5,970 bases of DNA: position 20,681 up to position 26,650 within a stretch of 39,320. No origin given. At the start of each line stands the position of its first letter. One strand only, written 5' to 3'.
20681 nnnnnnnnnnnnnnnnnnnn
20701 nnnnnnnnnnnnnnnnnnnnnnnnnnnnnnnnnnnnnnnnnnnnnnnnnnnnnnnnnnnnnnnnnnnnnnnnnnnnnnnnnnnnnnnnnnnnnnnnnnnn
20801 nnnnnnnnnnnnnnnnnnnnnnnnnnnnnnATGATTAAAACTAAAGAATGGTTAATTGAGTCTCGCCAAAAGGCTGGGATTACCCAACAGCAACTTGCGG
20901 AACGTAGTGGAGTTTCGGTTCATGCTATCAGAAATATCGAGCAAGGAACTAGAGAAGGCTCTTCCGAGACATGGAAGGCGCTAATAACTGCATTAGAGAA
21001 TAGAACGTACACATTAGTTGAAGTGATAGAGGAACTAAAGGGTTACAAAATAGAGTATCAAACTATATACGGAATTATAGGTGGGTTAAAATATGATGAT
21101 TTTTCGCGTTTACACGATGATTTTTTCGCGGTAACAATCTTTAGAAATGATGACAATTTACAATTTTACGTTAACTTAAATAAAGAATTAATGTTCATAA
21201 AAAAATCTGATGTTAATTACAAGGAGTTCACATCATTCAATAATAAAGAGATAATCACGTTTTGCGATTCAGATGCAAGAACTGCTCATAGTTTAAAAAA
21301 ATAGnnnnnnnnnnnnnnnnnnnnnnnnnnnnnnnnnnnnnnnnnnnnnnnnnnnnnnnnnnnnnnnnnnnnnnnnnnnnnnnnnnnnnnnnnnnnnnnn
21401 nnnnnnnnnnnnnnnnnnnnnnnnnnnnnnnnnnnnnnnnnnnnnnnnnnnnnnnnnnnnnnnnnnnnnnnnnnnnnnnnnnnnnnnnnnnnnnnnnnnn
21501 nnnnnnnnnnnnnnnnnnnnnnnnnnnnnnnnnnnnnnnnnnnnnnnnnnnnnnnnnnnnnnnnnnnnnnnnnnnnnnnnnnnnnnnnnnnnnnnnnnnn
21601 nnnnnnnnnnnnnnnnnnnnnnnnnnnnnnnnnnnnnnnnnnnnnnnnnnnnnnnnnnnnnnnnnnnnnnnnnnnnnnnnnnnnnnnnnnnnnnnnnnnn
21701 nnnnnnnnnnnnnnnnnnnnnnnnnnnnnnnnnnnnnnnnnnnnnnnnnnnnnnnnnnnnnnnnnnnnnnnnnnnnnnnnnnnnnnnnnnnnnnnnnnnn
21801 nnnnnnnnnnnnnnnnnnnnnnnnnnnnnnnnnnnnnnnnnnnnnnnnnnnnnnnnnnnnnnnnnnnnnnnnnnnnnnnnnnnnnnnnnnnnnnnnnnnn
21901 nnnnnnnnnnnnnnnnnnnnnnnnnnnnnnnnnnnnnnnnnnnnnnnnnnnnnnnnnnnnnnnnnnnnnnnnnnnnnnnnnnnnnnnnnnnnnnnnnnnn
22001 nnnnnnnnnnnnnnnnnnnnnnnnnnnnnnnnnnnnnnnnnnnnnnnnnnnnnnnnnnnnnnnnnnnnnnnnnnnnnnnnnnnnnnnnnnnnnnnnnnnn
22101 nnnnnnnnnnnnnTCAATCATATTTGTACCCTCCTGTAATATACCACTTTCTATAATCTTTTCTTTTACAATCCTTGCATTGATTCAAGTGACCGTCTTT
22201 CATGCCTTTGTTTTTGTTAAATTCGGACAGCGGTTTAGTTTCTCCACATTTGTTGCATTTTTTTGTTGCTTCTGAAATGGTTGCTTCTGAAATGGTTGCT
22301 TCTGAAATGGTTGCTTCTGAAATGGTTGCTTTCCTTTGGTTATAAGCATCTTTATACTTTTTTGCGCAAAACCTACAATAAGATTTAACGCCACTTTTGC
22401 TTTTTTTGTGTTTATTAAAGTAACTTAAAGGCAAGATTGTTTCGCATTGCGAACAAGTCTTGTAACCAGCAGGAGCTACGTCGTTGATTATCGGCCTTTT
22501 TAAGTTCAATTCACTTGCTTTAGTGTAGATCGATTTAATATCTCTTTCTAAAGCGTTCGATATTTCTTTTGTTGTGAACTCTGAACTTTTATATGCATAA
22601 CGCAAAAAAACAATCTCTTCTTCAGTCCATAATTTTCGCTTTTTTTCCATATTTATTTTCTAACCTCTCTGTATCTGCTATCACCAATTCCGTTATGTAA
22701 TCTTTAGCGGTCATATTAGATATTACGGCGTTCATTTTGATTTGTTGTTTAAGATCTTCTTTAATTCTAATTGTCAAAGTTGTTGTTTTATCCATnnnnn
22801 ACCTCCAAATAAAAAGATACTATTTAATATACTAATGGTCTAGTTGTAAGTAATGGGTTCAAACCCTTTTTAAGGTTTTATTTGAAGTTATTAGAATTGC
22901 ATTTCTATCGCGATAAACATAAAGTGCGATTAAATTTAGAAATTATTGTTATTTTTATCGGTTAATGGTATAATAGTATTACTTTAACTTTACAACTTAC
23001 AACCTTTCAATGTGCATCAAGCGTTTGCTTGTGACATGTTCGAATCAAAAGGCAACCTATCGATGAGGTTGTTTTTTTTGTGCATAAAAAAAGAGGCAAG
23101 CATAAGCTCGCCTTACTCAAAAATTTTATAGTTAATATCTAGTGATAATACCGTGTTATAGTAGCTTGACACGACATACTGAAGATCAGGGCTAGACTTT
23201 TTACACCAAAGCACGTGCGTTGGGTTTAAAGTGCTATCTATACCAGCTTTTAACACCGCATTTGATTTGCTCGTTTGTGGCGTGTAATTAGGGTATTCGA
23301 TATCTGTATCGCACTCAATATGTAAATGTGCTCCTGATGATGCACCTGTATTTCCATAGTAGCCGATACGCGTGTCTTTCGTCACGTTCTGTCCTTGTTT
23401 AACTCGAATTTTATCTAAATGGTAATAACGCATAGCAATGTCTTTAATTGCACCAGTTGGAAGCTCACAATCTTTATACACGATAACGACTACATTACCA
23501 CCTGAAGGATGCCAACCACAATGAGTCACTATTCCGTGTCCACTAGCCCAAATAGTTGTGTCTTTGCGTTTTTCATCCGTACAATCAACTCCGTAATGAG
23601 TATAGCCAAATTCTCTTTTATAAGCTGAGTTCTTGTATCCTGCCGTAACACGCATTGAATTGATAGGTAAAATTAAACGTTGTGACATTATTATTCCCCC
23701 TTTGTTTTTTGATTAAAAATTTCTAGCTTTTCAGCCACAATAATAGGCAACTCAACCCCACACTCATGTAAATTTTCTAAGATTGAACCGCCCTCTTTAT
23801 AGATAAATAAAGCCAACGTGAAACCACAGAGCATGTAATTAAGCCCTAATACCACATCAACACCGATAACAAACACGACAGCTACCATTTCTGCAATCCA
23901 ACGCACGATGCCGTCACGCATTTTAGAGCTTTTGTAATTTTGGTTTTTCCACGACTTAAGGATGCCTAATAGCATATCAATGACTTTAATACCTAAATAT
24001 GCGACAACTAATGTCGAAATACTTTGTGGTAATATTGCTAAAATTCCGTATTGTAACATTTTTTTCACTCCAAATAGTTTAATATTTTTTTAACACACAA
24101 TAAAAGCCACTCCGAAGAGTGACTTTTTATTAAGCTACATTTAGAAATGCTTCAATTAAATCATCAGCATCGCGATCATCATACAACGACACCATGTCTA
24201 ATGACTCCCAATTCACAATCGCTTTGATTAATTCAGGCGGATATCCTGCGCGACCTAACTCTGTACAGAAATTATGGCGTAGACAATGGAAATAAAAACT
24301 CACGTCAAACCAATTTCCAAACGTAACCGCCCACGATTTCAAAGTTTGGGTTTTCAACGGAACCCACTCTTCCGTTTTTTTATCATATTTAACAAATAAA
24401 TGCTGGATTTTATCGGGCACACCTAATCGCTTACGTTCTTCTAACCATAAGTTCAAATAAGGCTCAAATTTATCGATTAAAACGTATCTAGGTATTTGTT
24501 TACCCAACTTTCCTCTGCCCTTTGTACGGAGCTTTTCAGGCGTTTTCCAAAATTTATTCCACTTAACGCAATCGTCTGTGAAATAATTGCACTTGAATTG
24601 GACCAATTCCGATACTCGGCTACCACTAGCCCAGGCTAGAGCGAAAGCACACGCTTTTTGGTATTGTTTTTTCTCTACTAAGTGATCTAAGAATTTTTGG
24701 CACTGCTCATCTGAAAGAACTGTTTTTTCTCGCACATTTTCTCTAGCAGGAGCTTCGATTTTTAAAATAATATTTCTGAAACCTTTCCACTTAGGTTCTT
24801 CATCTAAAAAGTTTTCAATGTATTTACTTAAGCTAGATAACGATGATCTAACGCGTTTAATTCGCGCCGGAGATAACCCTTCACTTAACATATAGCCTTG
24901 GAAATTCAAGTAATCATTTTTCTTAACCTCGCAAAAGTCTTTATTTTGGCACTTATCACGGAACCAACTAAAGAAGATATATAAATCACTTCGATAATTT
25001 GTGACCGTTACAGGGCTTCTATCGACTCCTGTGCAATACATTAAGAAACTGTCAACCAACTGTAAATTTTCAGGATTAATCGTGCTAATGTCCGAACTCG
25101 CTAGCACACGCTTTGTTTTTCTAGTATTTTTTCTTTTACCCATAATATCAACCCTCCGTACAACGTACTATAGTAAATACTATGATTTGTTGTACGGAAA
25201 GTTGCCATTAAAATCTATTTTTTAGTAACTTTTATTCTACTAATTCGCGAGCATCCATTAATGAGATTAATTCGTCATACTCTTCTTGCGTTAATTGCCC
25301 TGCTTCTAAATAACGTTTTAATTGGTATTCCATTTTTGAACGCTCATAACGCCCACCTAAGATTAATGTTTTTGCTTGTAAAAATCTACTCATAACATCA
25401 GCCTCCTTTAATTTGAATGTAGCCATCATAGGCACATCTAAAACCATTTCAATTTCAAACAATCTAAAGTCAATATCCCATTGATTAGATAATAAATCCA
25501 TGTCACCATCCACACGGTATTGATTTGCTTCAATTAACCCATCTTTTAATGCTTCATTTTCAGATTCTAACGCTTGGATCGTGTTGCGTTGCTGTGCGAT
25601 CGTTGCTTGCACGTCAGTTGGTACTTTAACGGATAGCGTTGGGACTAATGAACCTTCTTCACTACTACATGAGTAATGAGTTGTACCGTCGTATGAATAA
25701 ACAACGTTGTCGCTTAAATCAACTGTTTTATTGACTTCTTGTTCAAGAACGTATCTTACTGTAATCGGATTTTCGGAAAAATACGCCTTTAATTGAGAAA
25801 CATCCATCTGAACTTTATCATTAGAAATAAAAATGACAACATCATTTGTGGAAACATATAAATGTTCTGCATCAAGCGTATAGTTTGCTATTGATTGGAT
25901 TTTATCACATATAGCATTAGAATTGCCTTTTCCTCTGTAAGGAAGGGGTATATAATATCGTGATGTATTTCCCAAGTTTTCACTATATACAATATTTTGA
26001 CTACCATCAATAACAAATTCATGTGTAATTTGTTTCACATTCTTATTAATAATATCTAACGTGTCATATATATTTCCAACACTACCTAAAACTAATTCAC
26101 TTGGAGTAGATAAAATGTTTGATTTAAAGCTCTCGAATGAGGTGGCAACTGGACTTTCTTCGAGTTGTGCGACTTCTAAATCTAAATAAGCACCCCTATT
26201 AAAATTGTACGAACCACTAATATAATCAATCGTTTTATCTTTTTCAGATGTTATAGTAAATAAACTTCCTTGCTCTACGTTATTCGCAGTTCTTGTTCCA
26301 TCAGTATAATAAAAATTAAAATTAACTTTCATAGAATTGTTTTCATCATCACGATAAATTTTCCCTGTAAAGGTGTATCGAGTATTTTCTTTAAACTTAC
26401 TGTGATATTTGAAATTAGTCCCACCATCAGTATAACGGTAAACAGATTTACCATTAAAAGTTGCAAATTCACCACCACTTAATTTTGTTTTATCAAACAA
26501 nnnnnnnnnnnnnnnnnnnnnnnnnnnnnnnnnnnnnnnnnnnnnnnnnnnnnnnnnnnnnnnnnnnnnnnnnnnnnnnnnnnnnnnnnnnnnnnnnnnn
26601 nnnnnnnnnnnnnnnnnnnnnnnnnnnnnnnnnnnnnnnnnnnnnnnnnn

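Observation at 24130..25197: A Cre/Xer-like tyrosine recombinase between the tail fibre and holin genes, with an adjacent nested palindrome (candidate lox, dif or att core).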

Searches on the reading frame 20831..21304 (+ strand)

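Call 21: search_protein_families(library=phrogs, proteins=[window:20831-21304:+])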
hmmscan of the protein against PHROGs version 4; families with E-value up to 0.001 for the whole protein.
window:20831-21304:+ (157 aa): 14 families
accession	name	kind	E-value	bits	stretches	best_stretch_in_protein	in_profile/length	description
phrog_5823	-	transcription regulation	3.7e-11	43.8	1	9-63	12-67/404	transcriptional regulator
phrog_8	-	transcription regulation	1.2e-08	35.8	1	6-116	164-256/346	transcriptional regulator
phrog_1373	-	transcription regulation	5e-08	34.1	1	5-55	65-115/166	transcriptional regulator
phrog_7241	-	transcription regulation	5.7e-08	33.9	1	11-63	69-121/122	transcriptional regulator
phrog_3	-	transcription regulation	2e-07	32.1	1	2-135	87-212/430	transcriptional repressor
phrog_6223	-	transcription regulation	5e-06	27.5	0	3-41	5-42/73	transcriptional repressor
phrog_4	-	transcription regulation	9e-06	25.9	1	4-91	137-231/400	transcriptional repressor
phrog_2104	-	unknown function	9.9e-06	26.7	1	11-58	47-93/103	-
phrog_1124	-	transcription regulation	5.2e-05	23.9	1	7-69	12-72/177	transcriptional regulator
phrog_4779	-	transcription regulation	0.00014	23.3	1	12-56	11-57/98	transcriptional regulator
phrog_2328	-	transcription regulation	0.00019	22.2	1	11-54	23-66/128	transcriptional repressor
phrog_2439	-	transcription regulation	0.00034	20.6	1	8-57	12-61/367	transcriptional regulator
phrog_7950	-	transcription regulation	0.00056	20.9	0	8-52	12-61/68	transcriptional repressor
phrog_147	-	transcription regulation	0.00069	21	0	3-61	4-63/100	transcriptional regulator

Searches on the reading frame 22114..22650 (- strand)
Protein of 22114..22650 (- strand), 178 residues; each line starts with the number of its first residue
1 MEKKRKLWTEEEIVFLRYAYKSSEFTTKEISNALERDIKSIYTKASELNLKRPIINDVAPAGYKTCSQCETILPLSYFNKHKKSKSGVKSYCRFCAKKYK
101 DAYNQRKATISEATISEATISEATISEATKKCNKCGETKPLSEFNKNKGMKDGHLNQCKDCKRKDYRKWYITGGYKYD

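Call 3: search_protein_families(library=pfam, proteins=[window:22114-22650:-])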
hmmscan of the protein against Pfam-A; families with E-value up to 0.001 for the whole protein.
window:22114-22650:- (178 aa): 4 families
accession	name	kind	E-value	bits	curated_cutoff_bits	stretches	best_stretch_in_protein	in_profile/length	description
PF18608.7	XAF1_C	-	1.1e-05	25.3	25.8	1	64-82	18-36/54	XIAP-associated factor 1 C-terminal domain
PF20120.5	DUF6510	-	4.6e-05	23.7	26.4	0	125-163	22-59/86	Family of unknown function (DUF6510)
PF03110.19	SBP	-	6.1e-05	23.7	27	0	95-164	6-74/75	SBP domain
PF12898.13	Stc1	-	0.00034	21.5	24.8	0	116-162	37-83/84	Stc1 domain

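Call 4: search_protein_families(library=phrogs, proteins=[window:22114-22650:-])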
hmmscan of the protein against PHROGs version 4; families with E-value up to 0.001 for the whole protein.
window:22114-22650:- (178 aa): 14 families
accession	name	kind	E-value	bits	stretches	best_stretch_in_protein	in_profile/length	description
phrog_1035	-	DNA, RNA and nucleotide metabolism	6.4e-24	86.2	2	126-171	59-105/271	endonuclease VII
phrog_5558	-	moron, auxiliary metabolic gene and host takeover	1.7e-23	84.3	1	63-169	8-105/130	Lar-like restriction alleviation protein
phrog_2255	-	DNA, RNA and nucleotide metabolism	5.2e-16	59.7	2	120-170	44-93/211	HNH endonuclease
phrog_2340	-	DNA, RNA and nucleotide metabolism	6.9e-16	59.8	2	125-168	4-48/171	endonuclease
phrog_2633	-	DNA, RNA and nucleotide metabolism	6.2e-15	56.6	2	123-170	7-54/142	endonuclease VII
phrog_12813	-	unknown function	8.1e-13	49.6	2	123-163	147-187/199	-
phrog_6611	-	unknown function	3.7e-11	44.5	1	32-100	110-178/180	-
phrog_5767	-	transcription regulation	3.5e-09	37.5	1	24-98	315-392/393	sigma factor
phrog_18715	-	unknown function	2.1e-07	32.4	1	101-162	51-112/128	-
phrog_30859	-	unknown function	3.8e-07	31.9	1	129-172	2-45/117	-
phrog_6762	-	unknown function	9.1e-07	30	1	113-161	143-192/242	-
phrog_11013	-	unknown function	1.6e-06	28.9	1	2-49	27-72/87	-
phrog_24058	-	unknown function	3.2e-05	25.3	0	64-104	6-46/98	-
phrog_323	-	transcription regulation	4.6e-05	24.1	1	3-61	144-199/319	transcriptional regulator, D5-like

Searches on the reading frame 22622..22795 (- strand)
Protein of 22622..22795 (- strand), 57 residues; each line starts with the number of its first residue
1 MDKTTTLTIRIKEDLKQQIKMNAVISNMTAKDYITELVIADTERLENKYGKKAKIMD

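Call 21: search_protein_families(library=phrogs, proteins=[window:22622-22795:-])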
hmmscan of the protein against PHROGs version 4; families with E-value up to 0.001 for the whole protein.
window:22622-22795:- (57 aa): 2 families
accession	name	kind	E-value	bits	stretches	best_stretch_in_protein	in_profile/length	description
phrog_37719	-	unknown function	4.3e-05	24.6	1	5-41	4-40/48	-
phrog_582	-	transcription regulation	6.3e-05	24.2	1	2-50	55-103/105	Arc-like repressor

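Call 77: search_protein_families(library=pfam, proteins=[window:22622-22795:-], max_evalue=0.05)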
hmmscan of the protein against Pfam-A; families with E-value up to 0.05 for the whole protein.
window:22622-22795:- (57 aa): 2 families
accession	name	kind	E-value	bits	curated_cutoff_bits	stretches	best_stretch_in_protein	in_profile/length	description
PF21983.2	NikA-like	-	0.0014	19.2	27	1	3-39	3-39/72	Mobilization protein NikA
PF23807.1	RHH_10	-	0.0028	18.3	27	1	3-48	22-67/84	Ribbon-helix-helix protein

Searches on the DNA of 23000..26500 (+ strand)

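Call 5: search_dna_similar(query=window:23000-26500:+, collection=phages, mode=near, max_rows=25)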
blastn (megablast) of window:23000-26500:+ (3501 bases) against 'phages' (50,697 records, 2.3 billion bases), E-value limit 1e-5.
No match.

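Call 6: search_dna_similar(query=window:23000-26500:+, collection=plasmids, mode=near, max_rows=25)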
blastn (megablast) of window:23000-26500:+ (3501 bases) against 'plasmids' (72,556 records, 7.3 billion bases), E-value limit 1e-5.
No match.

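Call 84: search_rna_families(source=window, start=23900, end=25500, threshold=evalue, max_evalue=1)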
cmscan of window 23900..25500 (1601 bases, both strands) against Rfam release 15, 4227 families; matches with E-value up to 1: 0.
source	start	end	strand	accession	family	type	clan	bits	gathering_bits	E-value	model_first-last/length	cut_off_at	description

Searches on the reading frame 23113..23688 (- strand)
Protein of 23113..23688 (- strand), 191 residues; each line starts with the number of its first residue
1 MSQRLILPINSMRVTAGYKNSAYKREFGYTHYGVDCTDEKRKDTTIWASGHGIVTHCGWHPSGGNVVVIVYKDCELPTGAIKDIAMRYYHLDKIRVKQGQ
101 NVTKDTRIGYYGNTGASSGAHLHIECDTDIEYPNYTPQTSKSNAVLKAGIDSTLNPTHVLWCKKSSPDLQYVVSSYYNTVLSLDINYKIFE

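Call 3: search_protein_families(library=pfam, proteins=[window:23113-23688:-])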
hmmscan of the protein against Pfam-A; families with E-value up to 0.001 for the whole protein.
window:23113-23688:- (191 aa): 1 family
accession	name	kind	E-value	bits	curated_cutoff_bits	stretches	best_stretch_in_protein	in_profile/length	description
PF01551.29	Peptidase_M23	-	1.5e-16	60.7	28.7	1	30-127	2-88/96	Peptidase family M23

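Call 4: search_protein_families(library=phrogs, proteins=[window:23113-23688:-])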
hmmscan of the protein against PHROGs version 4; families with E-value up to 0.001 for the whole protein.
window:23113-23688:- (191 aa): 16 families
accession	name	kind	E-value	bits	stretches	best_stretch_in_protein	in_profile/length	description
phrog_3578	-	lysis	3.1e-26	93.7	1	1-167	203-363/405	endolysin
phrog_14988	-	other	4e-17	63.8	1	11-139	13-142/272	peptidase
phrog_6700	-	lysis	2.1e-13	49.1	1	19-131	2614-2716/2898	endolysin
phrog_7767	-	other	2.4e-13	51.2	1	12-145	4-125/194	metallo-endopeptidase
phrog_4070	-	tail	1.1e-09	38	1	28-130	622-713/989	tail length tape measure protein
phrog_10030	-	tail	2.1e-08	32.9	1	85-126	1964-2005/2105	tail length tape measure protein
phrog_1067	-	head and packaging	3.1e-08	33.5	1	31-130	762-848/991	minor head protein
phrog_11037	-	unknown function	5e-08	33.5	1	7-142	171-295/365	-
phrog_880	-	lysis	6e-07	30.2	1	20-126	18-119/435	endolysin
phrog_8537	-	unknown function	3e-06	27.8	1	28-129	14-103/384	-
phrog_16615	-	other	5.2e-06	26.5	1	86-145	464-523/529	peptidase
phrog_7930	-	other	5.8e-06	25.6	1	84-130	836-883/896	lipoprotein precursor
phrog_28672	-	other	1e-05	25.3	1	17-126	274-373/397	metallo-endopeptidase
phrog_3084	-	lysis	1.2e-05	25.6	1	12-126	10-116/468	endolysin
phrog_167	-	tail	0.00055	18.7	1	27-138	1213-1291/1555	tail length tape measure protein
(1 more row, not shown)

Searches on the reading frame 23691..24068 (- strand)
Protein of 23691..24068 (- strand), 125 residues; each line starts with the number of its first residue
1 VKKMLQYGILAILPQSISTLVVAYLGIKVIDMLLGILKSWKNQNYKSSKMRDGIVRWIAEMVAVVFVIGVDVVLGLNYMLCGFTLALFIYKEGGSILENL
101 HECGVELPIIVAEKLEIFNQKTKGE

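Call 3: search_protein_families(library=pfam, proteins=[window:23691-24068:-])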
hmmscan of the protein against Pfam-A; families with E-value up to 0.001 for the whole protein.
window:23691-24068:- (125 aa): 1 family
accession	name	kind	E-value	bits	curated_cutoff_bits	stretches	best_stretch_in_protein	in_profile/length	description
PF05105.17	Phage_holin_4_1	-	9.8e-21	74.5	22.2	1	10-119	3-115/116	Bacteriophage holin family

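Call 4: search_protein_families(library=phrogs, proteins=[window:23691-24068:-])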
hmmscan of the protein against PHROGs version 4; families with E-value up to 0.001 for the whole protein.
window:23691-24068:- (125 aa): 1 family
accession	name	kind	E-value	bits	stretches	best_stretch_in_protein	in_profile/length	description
phrog_199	-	lysis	2.2e-15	57.4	1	13-123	22-132/545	holin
